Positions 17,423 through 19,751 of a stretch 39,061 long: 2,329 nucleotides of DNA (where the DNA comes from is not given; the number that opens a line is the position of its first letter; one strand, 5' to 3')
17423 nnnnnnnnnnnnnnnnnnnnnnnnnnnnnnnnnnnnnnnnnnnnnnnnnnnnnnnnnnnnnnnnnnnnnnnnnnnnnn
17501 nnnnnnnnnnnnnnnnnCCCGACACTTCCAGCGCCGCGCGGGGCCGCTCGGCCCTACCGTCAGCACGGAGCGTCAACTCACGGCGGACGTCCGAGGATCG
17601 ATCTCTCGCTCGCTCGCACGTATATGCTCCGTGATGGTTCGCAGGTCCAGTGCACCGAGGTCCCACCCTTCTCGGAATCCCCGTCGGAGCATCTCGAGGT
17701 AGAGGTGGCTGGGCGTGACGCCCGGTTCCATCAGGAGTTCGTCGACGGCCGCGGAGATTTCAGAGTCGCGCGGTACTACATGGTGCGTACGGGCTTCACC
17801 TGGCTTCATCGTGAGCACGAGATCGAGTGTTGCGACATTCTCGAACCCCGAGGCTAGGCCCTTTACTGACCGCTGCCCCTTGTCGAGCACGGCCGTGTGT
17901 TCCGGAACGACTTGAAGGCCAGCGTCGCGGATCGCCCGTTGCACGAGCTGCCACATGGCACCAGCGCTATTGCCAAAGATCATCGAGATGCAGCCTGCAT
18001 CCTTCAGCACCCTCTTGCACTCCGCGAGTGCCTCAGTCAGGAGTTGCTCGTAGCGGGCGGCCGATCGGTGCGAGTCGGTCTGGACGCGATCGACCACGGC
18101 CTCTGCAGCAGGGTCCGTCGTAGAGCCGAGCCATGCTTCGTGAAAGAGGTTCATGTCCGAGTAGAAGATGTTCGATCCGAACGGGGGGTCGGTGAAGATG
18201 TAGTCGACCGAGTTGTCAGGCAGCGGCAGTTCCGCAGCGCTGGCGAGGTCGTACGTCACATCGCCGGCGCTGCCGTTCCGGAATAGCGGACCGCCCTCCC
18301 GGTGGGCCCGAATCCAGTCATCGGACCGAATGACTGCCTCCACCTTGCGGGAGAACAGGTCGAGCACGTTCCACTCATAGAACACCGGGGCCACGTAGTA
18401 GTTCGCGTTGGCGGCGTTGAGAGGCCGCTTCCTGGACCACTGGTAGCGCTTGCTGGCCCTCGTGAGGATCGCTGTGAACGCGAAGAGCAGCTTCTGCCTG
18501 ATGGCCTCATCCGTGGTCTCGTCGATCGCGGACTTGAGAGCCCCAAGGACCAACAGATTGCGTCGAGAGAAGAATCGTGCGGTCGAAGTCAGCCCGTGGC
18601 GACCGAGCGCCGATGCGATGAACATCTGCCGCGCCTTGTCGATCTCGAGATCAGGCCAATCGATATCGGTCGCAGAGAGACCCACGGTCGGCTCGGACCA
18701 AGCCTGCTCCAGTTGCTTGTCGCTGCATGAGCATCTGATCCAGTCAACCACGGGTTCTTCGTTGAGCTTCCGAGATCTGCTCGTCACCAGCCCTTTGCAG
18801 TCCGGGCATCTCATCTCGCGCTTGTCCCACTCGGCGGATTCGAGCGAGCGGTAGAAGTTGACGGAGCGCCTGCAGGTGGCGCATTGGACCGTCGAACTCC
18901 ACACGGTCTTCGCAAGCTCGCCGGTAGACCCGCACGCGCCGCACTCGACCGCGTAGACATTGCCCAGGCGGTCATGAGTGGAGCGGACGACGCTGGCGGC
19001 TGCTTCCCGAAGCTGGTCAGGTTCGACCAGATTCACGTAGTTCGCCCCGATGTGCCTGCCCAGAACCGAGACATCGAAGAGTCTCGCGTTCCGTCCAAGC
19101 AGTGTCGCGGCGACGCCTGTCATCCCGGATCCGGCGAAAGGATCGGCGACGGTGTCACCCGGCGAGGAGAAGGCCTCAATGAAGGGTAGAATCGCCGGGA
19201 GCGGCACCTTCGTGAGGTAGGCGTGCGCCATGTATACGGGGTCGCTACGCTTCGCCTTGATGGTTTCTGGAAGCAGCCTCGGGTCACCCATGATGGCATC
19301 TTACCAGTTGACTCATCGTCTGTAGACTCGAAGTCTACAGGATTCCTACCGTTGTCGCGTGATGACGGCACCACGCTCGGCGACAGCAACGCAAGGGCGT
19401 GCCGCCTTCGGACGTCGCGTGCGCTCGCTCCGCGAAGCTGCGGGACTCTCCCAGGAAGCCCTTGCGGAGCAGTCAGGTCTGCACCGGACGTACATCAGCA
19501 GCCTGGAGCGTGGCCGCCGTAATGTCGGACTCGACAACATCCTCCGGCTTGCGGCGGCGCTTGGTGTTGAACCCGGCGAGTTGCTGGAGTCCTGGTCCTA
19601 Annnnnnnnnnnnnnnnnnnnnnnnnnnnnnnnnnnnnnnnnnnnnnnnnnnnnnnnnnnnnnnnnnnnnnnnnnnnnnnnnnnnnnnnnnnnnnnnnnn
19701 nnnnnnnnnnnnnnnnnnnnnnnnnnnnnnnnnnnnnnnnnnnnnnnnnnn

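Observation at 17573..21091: C-protein-controlled R-M-like module whose effector is a nuclease-like/HEAT-repeat fusion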

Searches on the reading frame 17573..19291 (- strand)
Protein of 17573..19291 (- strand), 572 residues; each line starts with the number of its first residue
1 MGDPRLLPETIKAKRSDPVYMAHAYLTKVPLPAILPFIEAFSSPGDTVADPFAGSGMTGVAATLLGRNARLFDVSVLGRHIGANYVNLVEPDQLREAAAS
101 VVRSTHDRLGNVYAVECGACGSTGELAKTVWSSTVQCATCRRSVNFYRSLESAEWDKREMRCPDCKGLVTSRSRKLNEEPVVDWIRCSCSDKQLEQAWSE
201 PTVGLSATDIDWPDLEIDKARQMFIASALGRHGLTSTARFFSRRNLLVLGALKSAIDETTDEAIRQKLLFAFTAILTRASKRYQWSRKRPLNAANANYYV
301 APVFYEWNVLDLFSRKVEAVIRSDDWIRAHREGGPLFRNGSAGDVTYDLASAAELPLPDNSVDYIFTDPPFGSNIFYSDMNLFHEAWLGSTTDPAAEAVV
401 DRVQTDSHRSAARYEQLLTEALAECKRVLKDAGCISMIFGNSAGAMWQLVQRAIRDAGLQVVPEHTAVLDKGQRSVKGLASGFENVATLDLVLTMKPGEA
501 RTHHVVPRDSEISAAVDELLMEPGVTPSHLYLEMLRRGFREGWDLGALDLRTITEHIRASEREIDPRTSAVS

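Call 3: search_protein_families(library=pfam, proteins=[window:17573-19291:-], max_evalue=0.01)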
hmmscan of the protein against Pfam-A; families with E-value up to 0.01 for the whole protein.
window:17573-19291:- (572 aa): 3 families
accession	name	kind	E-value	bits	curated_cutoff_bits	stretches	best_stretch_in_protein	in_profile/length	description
PF01555.25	N6_N4_Mtase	-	7.4e-20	72.3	26.7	2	23-86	160-216/221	DNA methylase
PF01170.24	UPF0020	-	3.5e-06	27.3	22.3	0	342-375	102-135/197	RMKL-like, methyltransferase domain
PF08241.18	Methyltransf_11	-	0.0018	19.3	21.2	0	342-366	43-65/95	Methyltransferase domain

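Call 5: search_protein_families(library=padloc, proteins=[window:17573-19291:-], max_evalue=0.01)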
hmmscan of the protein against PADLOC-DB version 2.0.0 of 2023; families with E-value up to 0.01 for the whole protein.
window:17573-19291:- (572 aa): 53 families (the best 25 are shown)
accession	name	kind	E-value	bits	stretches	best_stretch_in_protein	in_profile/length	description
PDLC03312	MTase_II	-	2.8e-90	301.6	1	4-497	176-664/1344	Type II methyltransferase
PDLC02541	PglX|PglXI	-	7.1e-73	244.1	3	230-494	372-619/919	PglXI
PDLC03346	MTase_II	-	8.7e-43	144.2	2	231-482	487-723/1068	Type II methyltransferase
PDLC03319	MTase_II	-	1.1e-22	78.6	2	239-460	171-389/503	Type II methyltransferase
PDLC03367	MTase_II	-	2e-21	74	1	10-460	7-443/633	Type II methyltransferase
PDLC03380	MTase_II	-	3.2e-16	57.5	2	238-442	155-342/393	Type II methyltransferase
PDLC03371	MTase_II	-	6.4e-15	53.4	2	26-68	192-234/260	Type II methyltransferase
PDLC03216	MTase_II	-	1.1e-12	45.6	2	357-438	26-96/364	Type II methyltransferase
PDLC03353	MTase_II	-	1.2e-12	46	2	31-69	193-233/260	Type II methyltransferase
PDLC03738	oMTase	-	2.4e-12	44.3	2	356-438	34-105/376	orphan methyltransferase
PDLC03228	MTase_II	-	6.8e-12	43.7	1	26-68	145-187/227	Type II methyltransferase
PDLC03325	MTase_II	-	2.4e-11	41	2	352-459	282-385/426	Type II methyltransferase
PDLC03299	MTase_II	-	2.5e-11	41.6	1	35-71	206-242/296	Type II methyltransferase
PDLC03233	MTase_II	-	9.8e-11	38.9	1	346-472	477-622/731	Type II methyltransferase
PDLC03339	MTase_II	-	2.8e-10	37.5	1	25-75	210-260/399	Type II methyltransferase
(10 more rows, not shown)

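Call 6: search_protein_families(library=ncbifam, proteins=[window:17573-19291:-], max_evalue=0.01)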
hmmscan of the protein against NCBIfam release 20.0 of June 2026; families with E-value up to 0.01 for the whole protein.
window:17573-19291:- (572 aa): 6 families
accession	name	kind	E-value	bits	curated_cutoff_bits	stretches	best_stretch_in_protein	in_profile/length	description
NF050803.1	DnaMtaseCcrMCaul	equivalog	8.3e-12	44.7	830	2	357-438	18-88/350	adenine-specific DNA-methyltransferase CcrM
NF010253.0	PRK13699.1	subfamily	1.2e-09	38.2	244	1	26-68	145-187/226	DNA methyltransferase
NF042963.1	DUF1156_antiphage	equivalog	5.3e-09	34.8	1000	1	232-466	458-680/960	anti-phage-associated DUF1156 domain-containing protein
NF008572.0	PRK11524.1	equivalog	3.9e-08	32.7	292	0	35-69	205-239/294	adenine-specific DNA-methyltransferase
TIGR01177.1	TIGR01177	hypoth_equivalog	3.3e-07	29.9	316.55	0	344-377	231-264/330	TIGR01177 family methyltransferase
NF047738.1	antiphage_MADS2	equivalog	0.0058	15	720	1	354-439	435-515/654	methylation-associated defense system DNA methyltransferase MAD2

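Call 42: search_solved_structures(query=window:17573-19288:-, max_evalue=0.01)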
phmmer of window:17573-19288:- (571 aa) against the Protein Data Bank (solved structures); distinct sequences matched with E-value up to 0.01: 8.
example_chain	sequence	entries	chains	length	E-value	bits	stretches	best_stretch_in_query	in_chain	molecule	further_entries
6pbd_A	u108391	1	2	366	2.3e-07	33.1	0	23-67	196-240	Modification methylase CcrMI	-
1eg2_A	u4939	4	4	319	1.7e-05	26.9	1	25-97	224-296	MODIFICATION METHYLASE RSRI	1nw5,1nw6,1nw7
1nw8_A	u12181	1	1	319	3.7e-05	25.8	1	25-97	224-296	MODIFICATION METHYLASE RSRI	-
8s9m_A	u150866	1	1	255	0.00013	24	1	28-74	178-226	DNA cytosine-N4 methyltransferase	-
8s9n_A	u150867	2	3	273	0.00015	23.8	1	28-74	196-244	DNA cytosine-N4 methyltransferase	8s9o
9c3u_A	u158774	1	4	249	0.00027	23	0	25-72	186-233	Methyltransferase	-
8urk_A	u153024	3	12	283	0.00034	22.7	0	25-73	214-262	Methyltransferase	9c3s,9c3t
1g60_A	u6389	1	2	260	0.0057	18.6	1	23-72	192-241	Adenine-specific Methyltransferase MboIIA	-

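Call 67: search_dna_similar(query=window:17573-19288:-, collection=plasmids, mode=protein, max_evalue=1e-10, max_rows=15)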
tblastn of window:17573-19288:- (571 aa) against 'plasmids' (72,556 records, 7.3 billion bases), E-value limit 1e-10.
Records with a match: 19; places in all: 24; records where one place covers at least 80% of the query: 9.
Best place of each record, by identity: <60% 19.
By first word of the organism name: Paenarthrobacter 3; Enterococcus 2; Pseudarthrobacter 1; Arthrobacter 1; Halorarius 1; Roseicitreum 1; Roseomonas 1; Thiospirochaeta 1; Kurthia 1; Leisingera 1; and 6 more.
By predicted mobility (MOB-suite, as given by PLSDB): non-mobilizable 11; conjugative 8.
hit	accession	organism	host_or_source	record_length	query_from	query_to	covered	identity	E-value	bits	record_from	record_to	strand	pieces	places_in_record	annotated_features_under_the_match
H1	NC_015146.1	Pseudarthrobacter phenanthrenivorans Sphe3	creosote-polluted soil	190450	8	517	89%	35.7%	5e-76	270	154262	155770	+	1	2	DNA methyltransferase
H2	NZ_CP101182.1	Paenarthrobacter ureafaciens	mixed culture,soil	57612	8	519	90%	35.3%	1e-75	269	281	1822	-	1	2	DNA methyltransferase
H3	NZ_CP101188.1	Paenarthrobacter ureafaciens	mixed culture,soil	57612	8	519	90%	35.3%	1e-75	269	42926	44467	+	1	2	DNA methyltransferase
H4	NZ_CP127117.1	Paenarthrobacter sp. R1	cell culture,sediment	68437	8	519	90%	35.3%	1e-75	269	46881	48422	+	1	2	DNA methyltransferase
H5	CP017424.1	Arthrobacter sp. ZXY-2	whole organism,soil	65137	8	520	90%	35.1%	8e-75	266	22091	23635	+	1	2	DNA methylase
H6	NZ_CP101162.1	Halorarius halobius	cell culture,salt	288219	14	566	97%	28.5%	2e-41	167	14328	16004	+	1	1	DNA methyltransferase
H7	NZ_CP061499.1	Roseicitreum antarcticum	Intertidal sediment,Sandy intertidal ...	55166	10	516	89%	29.5%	3e-48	188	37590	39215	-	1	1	DNA methyltransferase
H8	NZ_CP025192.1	Roseomonas mucosa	Homo sapiens,clinical, human skin, ...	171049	10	480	82%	28.3%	6e-43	172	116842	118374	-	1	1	DNA methyltransferase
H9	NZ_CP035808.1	Thiospirochaeta perfilievii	cell culture,Thiodendron" bacterial ...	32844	5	467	81%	23.0%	8e-28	126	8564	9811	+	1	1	DNA methyltransferase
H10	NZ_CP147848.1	Kurthia gibsonii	water,water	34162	158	534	66%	25.1%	9e-23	110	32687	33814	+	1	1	DNA methyltransferase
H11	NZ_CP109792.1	Leisingera thetidis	-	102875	80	480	70%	23.2%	5e-18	96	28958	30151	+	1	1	site-specific DNA-methyltransferase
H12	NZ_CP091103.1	Enterococcus faecium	pig,pure culture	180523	121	511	68%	23.4%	3e-24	115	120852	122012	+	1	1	DNA methyltransferase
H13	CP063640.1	Enterococcus faecium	Homo sapiens,rectal swab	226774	121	511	68%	23.4%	3e-24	115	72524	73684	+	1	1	DNA methylase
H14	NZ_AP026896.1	Aeromonas caviae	Microbe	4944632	81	429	61%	22.9%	2e-16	91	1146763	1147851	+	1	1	none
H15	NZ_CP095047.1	Hymenobacter cellulosilyticus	single cell,air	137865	298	480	32%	32.2%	2e-18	97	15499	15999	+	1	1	hypothetical protein (x2)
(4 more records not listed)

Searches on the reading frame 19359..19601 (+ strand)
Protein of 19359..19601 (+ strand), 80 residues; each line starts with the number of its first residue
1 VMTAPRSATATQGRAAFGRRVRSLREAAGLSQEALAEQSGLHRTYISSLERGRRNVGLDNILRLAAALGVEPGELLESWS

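Call 3: search_protein_families(library=pfam, proteins=[window:19359-19601:+], max_evalue=0.01)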
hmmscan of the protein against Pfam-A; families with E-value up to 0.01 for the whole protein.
window:19359-19601:+ (80 aa): 6 families
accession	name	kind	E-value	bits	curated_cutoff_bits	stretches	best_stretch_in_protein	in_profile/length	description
PF01381.28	HTH_3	-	3.4e-18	65.9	23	1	21-75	1-55/55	Helix-turn-helix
PF13560.12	HTH_31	-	1.3e-17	64.3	27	1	16-78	1-63/64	Helix-turn-helix domain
PF12844.13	HTH_19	-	1.9e-11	44.2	30.2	1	18-76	1-59/64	Helix-turn-helix domain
PF13443.12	HTH_26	-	3.8e-09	37.1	22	1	22-77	3-59/63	Cro/C1-type HTH DNA-binding domain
PF13744.12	HTH_37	-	2.2e-06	27.8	27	1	9-70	11-73/80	Helix-turn-helix domain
PF13413.12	HTH_25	-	0.00065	19.9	24.6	1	22-53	3-34/62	Helix-turn-helix domain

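Call 5: search_protein_families(library=padloc, proteins=[window:19359-19601:+], max_evalue=0.01)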
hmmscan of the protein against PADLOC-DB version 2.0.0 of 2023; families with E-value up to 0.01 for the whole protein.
window:19359-19601:+ (80 aa): 22 families
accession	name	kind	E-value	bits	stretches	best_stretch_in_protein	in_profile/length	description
PDLC03665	Control_protein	-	2e-26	90.1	1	14-77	6-70/77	control protein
PDLC03664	Control_protein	-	1.4e-21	74.7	1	16-76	13-73/74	control protein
PDLC03666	Control_protein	-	6.1e-16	56.6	1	14-75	4-65/77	control protein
PDLC03671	Control_protein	-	3.6e-15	54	1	19-71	17-69/84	control protein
PDLC04142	capH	-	1.4e-12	46.6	1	16-77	6-67/103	capH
PDLC02926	HTH_VI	-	9.3e-11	39.9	1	17-71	2-56/92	-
PDLC03953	RmrA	-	2.2e-08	31.7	1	15-70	4-59/373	-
PDLC03668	Control_protein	-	2.3e-07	29.3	1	22-61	14-53/79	control protein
PDLC03954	RmrA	-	3.5e-07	27.5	1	18-74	12-68/380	-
PDLC03952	RmrA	-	1.6e-06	25.2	1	7-69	12-75/395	-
PDLC03951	RmrA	-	1.7e-05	22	1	18-73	10-65/400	-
PDLC03536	REase_II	-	1.8e-05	22.5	1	19-76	13-70/237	Type II restriction enzyme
PDLC03947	RmrA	-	7.8e-05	19.6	1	11-64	6-59/383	-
PDLC03949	RmrA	-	0.00018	18.5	1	20-71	6-57/363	-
PDLC04757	PDC-M64B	-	0.00065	17.7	1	18-71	31-84/128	-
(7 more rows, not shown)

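Call 6: search_protein_families(library=ncbifam, proteins=[window:19359-19601:+], max_evalue=0.01)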
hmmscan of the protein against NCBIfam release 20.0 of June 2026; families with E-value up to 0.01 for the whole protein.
window:19359-19601:+ (80 aa): 17 families
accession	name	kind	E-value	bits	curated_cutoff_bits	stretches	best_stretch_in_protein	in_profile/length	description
TIGR03070.1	couple_hipB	subfamily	4e-14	52.3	71.65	1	17-71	3-57/58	type II toxin-antitoxin system Y4mF family antitoxin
NF006015.0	PRK08154.1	subfamily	6.5e-12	45.2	204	1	10-77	24-91/314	anaerobic benzoate catabolism transcriptional regulator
NF041951.1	phage_RstR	subfamily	2.3e-09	37.5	80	1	17-78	3-64/108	RstR family transcriptional repressor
NF038139.1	Reg_Aceta_RamB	equivalog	5.4e-06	25.3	700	1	18-71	4-57/465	acetate metabolism transcriptional regulator RamB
TIGR02607.1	antidote_HigA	equivalog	1.1e-05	25.1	47.7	1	28-76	19-67/81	HigA family addiction module antitoxin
NF047948.1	male_kill_WMK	equivalog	1.3e-05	24.8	300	1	16-77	162-223/300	WO male-killing family protein Wmk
NF007408.0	PRK09943.1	equivalog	1.6e-05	24.5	211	1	15-57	6-48/185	HTH-type transcriptional regulator PuuR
NF046032.1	TransRegSlrRBacil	equivalog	2.2e-05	24.6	250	1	18-77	3-63/149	HTH-type transcriptional regulator SlrR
NF050110.1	TransRegBldD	equivalog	6.2e-05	22.8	250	1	15-76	7-70/162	transcriptional regulator BldD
TIGR00270.2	TIGR00270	equivalog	0.00012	22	110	1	17-69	76-128/159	multiprotein bridging factor aMBF1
NF058600.1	TransRegSco1979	equivalog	0.00025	20.2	350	1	10-72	2-64/280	Sco1979 family transcriptional regulator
TIGR03830.1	CxxCG_CxxCG_HTH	subfamily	0.00026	20.8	61.8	1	12-65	61-116/127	type II TA system antitoxin MqsA family protein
NF007257.0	PRK09706.1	subfamily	0.00045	20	101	1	16-73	5-62/135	transcriptional repressor DicA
NF010465.0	PRK13890.1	equivalog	0.00046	20.3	96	1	21-78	10-67/121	conjugal transfer protein TrbA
NF003162.0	PRK04140.1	equivalog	0.00067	18.8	263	1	18-70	128-180/317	transcriptional regulator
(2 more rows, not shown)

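Call 39: search_solved_structures(query=window:19359-19598:+, max_evalue=0.001)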
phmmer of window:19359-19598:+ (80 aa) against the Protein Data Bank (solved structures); distinct sequences matched with E-value up to 0.001: 35.
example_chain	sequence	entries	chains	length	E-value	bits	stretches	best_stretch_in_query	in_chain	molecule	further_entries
1y7y_A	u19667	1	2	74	2e-17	66.4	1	16-75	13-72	C.AhdI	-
2b5a_A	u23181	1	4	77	5.4e-14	55.5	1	14-71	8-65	C.BclI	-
3vk0_A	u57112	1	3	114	1.2e-11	48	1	13-76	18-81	Transcriptional regulator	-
3f51_A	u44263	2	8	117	1.1e-06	32.3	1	3-76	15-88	Clp gene regulator (ClgR)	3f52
6jq1_A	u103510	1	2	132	1.3e-06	32.1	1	19-78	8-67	Transcriptional regulator, XRE family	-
6rnz_A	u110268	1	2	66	5.3e-06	30.2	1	19-78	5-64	HTH-type transcriptional regulator DdrOC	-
7t5u_A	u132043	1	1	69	2.2e-05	28.3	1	16-77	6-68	Helix-turn-helix domain-containing protein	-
8tac_A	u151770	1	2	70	2.7e-05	28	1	16-72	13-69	DBP48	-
6rmq_A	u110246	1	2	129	3e-05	27.8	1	19-78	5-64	HTH-type transcriptional regulator DdrOC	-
6rnx_A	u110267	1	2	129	3e-05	27.8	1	19-78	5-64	HTH-type transcriptional regulator DdrOC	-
3clc_A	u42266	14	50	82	3.3e-05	27.7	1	21-66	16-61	Regulatory protein | R-M CONTROLLER PROTEIN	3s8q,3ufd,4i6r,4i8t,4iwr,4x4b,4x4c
9xz9_A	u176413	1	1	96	3.7e-05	27.5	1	20-76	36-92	Quorum sensing controller protein QseC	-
3g5g_A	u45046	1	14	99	4.6e-05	27.2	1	21-66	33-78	Regulatory protein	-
4fn3_A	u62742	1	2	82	6.1e-05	26.9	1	21-62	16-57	Regulatory protein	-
3qq6_A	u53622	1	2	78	6.8e-05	26.7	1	17-77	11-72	HTH-type transcriptional regulator sinR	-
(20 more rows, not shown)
